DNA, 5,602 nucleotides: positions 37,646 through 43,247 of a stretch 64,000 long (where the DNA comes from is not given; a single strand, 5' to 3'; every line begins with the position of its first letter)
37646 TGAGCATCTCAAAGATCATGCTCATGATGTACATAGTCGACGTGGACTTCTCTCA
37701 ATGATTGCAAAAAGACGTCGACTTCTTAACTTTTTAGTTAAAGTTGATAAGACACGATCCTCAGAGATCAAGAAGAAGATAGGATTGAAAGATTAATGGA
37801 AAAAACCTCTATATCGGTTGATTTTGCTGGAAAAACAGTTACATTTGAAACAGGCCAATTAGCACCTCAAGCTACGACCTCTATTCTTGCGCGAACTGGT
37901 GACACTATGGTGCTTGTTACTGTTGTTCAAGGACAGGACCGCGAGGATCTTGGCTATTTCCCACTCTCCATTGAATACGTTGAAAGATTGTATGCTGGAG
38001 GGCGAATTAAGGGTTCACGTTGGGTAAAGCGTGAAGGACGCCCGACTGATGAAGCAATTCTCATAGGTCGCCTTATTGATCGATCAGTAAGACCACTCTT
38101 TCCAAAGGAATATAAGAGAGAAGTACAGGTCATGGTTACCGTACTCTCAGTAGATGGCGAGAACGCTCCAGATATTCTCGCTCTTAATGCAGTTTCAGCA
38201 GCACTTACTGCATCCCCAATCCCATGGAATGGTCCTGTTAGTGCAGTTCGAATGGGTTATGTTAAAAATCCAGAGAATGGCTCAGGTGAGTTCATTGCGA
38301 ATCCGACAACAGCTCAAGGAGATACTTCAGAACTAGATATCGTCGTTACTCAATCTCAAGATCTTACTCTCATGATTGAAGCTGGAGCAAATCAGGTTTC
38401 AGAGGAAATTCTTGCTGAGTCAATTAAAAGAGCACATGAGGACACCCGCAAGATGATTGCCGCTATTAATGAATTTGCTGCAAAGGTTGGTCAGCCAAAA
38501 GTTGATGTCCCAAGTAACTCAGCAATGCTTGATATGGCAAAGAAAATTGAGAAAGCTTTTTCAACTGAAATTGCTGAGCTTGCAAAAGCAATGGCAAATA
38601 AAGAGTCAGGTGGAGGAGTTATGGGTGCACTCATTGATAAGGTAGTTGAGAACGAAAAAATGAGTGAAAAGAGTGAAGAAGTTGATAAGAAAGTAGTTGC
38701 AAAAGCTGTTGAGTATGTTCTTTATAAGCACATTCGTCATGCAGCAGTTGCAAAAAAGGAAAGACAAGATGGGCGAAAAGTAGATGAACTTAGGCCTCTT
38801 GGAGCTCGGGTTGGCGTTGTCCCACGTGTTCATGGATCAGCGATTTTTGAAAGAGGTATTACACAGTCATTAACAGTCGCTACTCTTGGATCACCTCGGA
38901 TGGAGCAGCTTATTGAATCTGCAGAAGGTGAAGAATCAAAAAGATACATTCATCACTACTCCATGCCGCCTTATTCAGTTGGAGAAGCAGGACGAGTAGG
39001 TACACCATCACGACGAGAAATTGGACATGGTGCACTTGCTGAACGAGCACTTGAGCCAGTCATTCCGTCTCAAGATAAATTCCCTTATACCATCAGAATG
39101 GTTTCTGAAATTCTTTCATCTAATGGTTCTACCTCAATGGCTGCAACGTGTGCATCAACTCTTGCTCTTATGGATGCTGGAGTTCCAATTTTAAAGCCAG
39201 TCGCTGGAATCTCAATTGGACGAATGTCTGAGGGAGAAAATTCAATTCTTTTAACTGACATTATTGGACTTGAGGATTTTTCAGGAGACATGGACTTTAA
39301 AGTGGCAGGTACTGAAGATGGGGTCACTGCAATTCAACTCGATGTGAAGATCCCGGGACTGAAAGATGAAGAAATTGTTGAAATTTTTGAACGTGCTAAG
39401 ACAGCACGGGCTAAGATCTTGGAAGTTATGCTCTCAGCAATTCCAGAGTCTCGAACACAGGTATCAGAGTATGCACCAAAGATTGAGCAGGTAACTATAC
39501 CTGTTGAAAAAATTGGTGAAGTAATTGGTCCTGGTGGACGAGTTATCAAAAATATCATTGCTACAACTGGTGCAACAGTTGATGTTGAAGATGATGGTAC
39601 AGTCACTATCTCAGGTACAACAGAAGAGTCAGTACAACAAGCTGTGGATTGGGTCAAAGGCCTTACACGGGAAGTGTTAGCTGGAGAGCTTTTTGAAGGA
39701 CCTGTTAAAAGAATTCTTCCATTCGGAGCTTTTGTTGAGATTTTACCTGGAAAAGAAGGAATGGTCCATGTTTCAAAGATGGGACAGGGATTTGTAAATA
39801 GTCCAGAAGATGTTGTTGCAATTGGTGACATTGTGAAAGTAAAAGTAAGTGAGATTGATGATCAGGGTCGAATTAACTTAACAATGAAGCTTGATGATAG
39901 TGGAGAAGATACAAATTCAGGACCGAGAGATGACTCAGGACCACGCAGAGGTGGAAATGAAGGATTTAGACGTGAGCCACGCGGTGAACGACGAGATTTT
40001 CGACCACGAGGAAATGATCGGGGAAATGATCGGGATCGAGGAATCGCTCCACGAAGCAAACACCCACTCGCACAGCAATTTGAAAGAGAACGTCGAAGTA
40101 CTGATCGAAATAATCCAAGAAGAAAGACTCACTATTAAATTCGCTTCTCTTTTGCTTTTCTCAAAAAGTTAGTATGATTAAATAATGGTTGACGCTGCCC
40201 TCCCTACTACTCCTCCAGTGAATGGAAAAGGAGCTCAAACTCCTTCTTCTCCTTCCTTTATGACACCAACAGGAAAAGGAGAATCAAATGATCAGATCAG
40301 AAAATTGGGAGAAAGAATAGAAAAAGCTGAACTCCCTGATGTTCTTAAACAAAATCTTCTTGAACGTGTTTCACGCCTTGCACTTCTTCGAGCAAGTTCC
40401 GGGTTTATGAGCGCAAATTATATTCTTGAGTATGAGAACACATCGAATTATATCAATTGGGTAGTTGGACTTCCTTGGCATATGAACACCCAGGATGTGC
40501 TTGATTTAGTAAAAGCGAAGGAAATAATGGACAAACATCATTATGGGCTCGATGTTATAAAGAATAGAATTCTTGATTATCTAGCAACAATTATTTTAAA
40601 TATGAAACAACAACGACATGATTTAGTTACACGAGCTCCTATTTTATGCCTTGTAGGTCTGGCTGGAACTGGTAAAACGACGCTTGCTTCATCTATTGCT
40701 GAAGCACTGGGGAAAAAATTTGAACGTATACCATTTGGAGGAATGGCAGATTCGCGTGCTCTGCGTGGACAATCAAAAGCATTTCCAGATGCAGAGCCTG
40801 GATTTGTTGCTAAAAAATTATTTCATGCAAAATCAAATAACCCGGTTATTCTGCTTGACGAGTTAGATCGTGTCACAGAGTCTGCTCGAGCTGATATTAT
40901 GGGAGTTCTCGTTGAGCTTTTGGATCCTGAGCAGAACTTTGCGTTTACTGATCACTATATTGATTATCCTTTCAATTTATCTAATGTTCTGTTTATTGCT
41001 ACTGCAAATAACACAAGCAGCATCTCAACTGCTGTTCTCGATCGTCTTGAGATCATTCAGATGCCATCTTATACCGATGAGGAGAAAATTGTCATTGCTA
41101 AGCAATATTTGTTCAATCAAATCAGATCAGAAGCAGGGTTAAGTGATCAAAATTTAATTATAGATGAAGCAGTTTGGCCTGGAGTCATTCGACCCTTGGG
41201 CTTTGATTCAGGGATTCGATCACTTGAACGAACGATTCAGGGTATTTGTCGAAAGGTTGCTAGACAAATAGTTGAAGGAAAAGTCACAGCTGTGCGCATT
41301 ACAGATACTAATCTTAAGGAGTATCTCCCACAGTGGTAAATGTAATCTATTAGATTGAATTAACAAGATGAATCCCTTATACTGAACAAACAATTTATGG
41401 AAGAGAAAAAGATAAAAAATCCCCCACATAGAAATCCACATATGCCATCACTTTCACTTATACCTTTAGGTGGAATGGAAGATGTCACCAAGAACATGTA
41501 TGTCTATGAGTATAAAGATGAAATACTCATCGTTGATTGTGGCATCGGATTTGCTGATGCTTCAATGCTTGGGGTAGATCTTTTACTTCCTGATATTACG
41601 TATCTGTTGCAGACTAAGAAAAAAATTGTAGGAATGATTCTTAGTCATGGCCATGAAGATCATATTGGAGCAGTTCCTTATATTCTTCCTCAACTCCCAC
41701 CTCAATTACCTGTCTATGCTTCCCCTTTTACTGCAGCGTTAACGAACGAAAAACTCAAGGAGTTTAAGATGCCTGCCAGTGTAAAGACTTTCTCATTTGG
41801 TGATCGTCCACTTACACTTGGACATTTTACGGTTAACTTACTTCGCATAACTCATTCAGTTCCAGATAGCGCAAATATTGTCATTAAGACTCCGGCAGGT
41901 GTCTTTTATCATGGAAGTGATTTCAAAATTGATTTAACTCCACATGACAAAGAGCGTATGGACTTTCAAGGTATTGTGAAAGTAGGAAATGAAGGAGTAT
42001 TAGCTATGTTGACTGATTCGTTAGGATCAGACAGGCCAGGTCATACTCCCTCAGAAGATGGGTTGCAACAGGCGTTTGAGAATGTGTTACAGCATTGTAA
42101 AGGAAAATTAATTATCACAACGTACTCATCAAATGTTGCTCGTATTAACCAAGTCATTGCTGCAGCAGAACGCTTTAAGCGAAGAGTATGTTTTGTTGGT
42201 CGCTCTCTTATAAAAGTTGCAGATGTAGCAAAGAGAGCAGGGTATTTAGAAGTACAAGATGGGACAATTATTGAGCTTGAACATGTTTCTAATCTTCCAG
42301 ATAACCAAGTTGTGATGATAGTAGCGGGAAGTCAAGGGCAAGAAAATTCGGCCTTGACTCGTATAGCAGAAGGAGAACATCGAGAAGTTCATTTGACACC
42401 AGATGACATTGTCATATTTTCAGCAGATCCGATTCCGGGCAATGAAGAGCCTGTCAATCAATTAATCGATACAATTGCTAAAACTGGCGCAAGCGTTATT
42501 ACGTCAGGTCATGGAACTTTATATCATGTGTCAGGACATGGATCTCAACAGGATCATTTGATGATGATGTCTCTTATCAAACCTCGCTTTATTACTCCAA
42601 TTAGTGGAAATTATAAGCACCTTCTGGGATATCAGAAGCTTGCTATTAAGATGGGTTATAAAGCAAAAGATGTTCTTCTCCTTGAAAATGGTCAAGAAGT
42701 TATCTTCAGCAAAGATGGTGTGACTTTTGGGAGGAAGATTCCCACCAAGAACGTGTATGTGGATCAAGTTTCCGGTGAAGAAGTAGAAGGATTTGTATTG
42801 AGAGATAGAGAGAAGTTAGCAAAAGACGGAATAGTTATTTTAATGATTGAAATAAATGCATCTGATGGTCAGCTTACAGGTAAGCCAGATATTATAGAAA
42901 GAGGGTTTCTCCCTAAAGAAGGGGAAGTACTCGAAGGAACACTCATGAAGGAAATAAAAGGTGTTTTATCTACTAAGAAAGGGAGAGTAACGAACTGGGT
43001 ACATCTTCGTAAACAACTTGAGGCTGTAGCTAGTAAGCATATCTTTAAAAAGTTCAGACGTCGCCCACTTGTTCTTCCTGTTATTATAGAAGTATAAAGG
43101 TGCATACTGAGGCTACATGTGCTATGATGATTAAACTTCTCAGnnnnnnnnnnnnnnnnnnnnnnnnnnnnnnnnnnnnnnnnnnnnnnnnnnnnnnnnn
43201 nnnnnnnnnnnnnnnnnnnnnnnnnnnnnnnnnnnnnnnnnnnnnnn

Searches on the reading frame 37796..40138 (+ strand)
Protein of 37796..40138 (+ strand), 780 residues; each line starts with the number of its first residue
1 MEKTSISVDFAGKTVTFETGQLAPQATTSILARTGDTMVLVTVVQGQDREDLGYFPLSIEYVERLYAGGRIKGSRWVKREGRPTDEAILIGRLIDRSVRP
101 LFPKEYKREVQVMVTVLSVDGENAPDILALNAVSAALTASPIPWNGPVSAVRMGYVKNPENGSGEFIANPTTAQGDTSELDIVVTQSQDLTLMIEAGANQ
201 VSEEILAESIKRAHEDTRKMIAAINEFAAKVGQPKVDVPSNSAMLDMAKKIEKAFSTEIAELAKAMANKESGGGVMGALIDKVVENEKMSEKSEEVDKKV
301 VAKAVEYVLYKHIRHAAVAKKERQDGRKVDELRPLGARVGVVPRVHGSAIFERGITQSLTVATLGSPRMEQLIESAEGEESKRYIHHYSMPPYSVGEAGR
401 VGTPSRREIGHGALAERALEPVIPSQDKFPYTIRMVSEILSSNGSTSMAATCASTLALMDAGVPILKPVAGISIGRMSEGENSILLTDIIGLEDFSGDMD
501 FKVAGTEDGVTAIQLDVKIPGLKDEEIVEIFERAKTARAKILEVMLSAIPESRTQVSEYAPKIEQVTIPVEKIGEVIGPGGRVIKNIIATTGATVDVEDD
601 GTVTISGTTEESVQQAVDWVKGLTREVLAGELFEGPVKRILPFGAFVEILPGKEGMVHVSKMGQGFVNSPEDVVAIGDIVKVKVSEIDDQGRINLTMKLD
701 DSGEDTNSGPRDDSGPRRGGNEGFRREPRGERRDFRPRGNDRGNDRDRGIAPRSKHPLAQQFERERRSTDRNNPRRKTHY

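Call 8: search_protein_families(library=pfam, proteins=[window:37796-40138:+], max_evalue=0.00001)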
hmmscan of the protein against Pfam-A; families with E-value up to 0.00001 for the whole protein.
window:37796-40138:+ (780 aa): 4 families
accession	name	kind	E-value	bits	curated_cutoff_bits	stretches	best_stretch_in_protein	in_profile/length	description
PF01138.27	RNase_PH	-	3e-55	186.6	25.5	2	331-464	1-130/130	3' exoribonuclease family, domain 1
PF00575.29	S1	-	1.8e-15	57.5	22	1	629-698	4-74/74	S1 RNA binding domain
PF03725.20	RNase_PH_C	-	1.1e-14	54.6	20.8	1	146-215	1-66/67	3' exoribonuclease family, domain 2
PF00013.35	KH_1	-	2.8e-14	53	21.5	1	564-620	2-64/66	KH domain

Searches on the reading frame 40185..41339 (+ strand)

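Call 8: search_protein_families(library=pfam, proteins=[window:40185-41339:+], max_evalue=0.00001)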
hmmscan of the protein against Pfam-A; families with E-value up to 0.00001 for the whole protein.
window:40185-41339:+ (384 aa): 3 families
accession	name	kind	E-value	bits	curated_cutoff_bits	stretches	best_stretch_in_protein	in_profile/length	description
PF00004.35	AAA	-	1.4e-18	68.1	21.2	1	154-292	1-127/131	ATPase family associated with various cellular activities (AAA)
PF22667.2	Lon_lid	-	4e-11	42.8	27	1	316-366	2-52/57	Lon protease AAA+ ATPase lid domain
PF07728.20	AAA_5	-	4.4e-09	36.9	22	1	154-287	2-138/139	AAA domain (dynein-related subfamily)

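Call 51: search_protein_families(library=ncbifam, proteins=[window:40185-41339:+], max_evalue=0.00001)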
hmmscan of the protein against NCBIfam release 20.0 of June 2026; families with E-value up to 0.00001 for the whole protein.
window:40185-41339:+ (384 aa): 4 families
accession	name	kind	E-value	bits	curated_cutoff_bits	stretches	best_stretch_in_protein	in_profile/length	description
TIGR00763.1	lon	equivalog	1.7e-96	324.5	608.05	1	33-367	250-569/795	endopeptidase La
NF008053.0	PRK10787.1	equivalog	3e-74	250.5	891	1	36-381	249-579/784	endopeptidase La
NF047784.1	MadB_ATPase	equivalog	3e-07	29.9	475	0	154-193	36-76/298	MadB family AAA-type ATPase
TIGR02880.1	cbbX_cfxQ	equivalog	6e-06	25.7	459.25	0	113-175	18-82/284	CbbX protein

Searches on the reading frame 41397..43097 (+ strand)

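Call 8: search_protein_families(library=pfam, proteins=[window:41397-43097:+], max_evalue=0.00001)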
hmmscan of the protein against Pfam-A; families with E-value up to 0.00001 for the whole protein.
window:41397-43097:+ (566 aa): 5 families
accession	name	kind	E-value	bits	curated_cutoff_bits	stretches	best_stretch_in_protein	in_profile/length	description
PF22505.1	RNase_J_b_CASP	-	3e-44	150.3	27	1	235-359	1-125/126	Ribonuclease J, beta-CASP domain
PF17770.6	RNase_J_C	-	4.8e-19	69.7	23.8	1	467-566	1-102/102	Ribonuclease J C-terminal domain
PF00753.33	Lactamase_B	-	1e-10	42.3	22.7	1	32-128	6-95/196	Metallo-beta-lactamase superfamily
PF12706.13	Lactamase_B_2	-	3.4e-07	30.5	27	1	45-177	4-144/200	Beta-lactamase superfamily domain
PF07521.17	RMMBL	-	1.6e-06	28.4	21.6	1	377-423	13-60/63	Zn-dependent metallo-hydrolase RNA specificity domain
